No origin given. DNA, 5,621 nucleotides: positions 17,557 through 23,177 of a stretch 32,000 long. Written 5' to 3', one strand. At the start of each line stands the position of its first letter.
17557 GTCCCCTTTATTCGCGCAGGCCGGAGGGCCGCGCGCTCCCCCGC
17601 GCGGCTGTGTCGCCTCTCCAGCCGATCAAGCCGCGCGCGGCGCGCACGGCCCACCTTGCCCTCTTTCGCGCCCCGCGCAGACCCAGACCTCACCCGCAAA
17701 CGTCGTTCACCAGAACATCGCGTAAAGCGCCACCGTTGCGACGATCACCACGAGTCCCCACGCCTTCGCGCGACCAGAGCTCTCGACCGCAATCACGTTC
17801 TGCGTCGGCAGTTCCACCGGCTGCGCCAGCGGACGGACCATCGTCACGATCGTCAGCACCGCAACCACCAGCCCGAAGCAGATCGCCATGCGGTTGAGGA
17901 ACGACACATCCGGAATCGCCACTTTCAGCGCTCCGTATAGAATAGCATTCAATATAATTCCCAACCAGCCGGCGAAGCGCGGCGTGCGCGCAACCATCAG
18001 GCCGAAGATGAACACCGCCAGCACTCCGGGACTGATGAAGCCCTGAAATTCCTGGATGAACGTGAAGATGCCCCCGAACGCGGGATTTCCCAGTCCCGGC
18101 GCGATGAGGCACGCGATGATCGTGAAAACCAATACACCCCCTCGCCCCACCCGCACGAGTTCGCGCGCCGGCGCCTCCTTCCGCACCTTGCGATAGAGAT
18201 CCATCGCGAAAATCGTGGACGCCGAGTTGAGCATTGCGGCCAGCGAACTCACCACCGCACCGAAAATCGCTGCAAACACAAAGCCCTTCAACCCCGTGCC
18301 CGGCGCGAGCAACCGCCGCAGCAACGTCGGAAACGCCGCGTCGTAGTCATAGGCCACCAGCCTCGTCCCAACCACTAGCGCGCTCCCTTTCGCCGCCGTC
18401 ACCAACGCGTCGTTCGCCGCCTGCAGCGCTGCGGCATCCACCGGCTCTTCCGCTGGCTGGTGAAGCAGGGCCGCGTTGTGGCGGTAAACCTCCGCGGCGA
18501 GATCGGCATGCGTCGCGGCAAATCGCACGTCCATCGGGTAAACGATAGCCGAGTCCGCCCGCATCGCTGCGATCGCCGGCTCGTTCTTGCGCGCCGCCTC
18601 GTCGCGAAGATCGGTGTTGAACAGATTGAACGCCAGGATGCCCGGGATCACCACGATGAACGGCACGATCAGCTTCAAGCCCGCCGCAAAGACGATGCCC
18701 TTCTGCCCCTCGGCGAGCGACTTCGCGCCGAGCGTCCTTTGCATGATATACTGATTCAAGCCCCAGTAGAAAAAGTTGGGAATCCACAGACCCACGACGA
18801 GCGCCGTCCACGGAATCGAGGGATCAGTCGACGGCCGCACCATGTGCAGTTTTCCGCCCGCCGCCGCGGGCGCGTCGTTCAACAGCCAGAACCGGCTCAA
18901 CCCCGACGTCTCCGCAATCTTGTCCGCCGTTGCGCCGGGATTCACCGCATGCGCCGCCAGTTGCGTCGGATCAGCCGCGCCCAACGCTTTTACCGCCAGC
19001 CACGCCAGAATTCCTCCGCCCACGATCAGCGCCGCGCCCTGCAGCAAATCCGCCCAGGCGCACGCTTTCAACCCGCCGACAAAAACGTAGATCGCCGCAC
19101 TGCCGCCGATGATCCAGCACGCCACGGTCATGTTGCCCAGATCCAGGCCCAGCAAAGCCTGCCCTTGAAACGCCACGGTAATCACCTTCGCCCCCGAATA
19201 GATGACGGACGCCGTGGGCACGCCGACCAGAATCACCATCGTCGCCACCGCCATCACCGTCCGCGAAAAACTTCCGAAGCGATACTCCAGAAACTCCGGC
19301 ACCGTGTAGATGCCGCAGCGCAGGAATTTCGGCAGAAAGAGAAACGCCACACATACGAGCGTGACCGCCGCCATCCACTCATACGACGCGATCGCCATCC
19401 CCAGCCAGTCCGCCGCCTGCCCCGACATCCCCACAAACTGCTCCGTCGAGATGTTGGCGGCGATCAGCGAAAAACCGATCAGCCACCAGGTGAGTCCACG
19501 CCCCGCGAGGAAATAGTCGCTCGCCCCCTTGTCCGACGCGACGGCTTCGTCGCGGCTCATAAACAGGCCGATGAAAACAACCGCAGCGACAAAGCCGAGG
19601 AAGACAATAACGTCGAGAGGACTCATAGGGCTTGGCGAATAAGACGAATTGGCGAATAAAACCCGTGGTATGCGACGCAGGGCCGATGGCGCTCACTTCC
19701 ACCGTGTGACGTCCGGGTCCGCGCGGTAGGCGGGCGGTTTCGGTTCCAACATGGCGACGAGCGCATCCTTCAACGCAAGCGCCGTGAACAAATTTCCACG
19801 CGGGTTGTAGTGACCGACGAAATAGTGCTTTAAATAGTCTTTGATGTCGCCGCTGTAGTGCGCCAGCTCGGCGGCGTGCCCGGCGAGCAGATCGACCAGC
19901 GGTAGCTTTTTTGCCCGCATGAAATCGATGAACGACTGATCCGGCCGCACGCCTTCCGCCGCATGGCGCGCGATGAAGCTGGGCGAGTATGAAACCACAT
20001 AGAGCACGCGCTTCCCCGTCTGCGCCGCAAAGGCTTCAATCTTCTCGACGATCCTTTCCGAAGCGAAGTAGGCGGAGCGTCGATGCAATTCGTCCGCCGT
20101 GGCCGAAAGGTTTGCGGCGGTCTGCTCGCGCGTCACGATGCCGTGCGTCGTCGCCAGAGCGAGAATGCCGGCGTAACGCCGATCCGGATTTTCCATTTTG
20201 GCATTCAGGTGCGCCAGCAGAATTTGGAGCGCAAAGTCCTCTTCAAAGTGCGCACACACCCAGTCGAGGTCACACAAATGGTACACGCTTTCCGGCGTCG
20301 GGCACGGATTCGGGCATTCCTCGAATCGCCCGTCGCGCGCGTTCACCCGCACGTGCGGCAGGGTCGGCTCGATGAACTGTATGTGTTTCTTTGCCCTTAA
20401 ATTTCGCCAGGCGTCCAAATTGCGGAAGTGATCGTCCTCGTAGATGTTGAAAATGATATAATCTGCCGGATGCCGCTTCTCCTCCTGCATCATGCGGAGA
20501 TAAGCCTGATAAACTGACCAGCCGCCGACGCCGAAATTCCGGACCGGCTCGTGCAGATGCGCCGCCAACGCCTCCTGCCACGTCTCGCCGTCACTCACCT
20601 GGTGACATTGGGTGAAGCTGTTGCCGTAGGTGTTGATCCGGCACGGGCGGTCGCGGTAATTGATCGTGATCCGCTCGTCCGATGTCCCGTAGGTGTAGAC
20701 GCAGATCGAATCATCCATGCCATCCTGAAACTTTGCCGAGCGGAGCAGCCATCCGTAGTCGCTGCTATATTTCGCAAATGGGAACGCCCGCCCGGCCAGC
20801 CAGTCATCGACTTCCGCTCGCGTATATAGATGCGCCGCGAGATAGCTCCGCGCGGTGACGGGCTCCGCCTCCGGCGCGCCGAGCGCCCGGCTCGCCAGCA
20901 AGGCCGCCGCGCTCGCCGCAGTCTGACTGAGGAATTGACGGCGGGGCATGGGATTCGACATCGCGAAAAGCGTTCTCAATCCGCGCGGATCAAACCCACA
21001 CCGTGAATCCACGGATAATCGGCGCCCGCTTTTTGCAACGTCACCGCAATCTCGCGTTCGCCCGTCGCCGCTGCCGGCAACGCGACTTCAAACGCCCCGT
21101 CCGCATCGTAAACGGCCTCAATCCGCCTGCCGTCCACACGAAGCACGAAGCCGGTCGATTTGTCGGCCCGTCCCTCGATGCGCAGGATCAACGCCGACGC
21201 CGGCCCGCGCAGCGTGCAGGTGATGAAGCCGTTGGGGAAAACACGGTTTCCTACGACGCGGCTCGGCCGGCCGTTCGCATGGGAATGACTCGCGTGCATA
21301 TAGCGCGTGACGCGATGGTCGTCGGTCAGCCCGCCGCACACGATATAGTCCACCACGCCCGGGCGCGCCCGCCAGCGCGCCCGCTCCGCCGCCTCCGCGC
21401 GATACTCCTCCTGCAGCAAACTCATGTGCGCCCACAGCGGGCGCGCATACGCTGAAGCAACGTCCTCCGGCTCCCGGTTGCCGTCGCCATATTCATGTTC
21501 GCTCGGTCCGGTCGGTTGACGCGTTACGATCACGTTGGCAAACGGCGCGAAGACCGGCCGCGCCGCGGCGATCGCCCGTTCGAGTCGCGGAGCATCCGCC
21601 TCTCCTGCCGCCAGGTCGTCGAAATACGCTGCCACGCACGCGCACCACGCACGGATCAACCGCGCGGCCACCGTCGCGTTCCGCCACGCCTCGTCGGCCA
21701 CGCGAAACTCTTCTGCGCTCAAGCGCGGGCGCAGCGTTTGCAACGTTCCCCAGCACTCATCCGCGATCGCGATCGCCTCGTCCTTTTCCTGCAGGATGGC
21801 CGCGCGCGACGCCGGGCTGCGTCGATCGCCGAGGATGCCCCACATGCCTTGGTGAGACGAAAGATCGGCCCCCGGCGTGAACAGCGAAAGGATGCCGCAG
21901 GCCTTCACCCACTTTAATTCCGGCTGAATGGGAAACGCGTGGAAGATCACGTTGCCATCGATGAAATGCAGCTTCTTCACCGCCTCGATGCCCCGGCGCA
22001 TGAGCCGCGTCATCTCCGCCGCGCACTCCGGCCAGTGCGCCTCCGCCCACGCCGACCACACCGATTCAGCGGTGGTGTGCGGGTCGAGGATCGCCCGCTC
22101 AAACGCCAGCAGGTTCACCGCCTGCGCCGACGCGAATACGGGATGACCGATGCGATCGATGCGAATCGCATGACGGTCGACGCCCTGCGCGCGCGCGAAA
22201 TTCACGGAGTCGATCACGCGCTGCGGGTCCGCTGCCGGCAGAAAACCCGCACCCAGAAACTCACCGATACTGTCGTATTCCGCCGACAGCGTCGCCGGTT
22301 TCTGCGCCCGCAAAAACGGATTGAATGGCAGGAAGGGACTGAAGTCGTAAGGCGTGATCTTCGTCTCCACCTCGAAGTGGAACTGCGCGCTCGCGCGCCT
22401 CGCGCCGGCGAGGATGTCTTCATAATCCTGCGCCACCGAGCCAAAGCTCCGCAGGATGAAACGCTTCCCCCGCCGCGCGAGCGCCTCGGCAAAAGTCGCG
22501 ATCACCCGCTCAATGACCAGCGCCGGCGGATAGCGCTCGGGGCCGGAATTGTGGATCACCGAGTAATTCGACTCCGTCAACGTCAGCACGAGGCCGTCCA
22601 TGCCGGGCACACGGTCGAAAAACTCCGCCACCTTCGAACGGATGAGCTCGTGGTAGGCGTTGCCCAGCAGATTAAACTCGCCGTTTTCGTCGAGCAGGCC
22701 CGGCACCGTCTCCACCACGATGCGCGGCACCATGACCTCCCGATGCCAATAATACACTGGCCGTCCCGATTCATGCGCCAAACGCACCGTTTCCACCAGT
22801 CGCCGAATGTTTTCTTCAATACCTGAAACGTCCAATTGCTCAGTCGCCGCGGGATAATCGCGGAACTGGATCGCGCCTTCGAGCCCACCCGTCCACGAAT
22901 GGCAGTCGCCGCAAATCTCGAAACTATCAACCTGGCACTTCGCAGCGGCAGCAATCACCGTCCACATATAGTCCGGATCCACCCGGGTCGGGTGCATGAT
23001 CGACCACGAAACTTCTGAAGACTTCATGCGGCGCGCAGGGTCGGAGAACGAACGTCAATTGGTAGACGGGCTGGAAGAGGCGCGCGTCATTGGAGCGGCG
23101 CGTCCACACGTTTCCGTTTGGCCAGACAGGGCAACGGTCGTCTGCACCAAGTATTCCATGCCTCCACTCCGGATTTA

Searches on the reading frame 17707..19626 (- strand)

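Call 47: search_protein_families(library=pfam, proteins=[window:17707-19626:-], max_evalue=0.001)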
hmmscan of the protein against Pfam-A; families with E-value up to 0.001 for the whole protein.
window:17707-19626:- (639 aa): 1 family
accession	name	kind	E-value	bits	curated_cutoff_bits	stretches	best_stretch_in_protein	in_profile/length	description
PF00474.23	SSF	-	6.5e-61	206.8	22.8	2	38-340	1-262/406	Sodium:solute symporter family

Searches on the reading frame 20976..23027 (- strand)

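Call 47: search_protein_families(library=pfam, proteins=[window:20976-23027:-], max_evalue=0.001)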
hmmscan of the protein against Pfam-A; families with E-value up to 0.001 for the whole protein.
window:20976-23027:- (683 aa): 0 families

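Call 78: search_protein_families(library=ncbifam, proteins=[window:20976-23027:-], max_evalue=0.01)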
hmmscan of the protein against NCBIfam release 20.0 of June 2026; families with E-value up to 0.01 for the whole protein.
window:20976-23027:- (683 aa): 1 family
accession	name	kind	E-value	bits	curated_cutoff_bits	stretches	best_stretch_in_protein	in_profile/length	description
NF033510.3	Ca_tandemer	repeat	0.008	16.5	50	0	616-664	34-88/96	Ca2+-stabilized repeat-containing adhesin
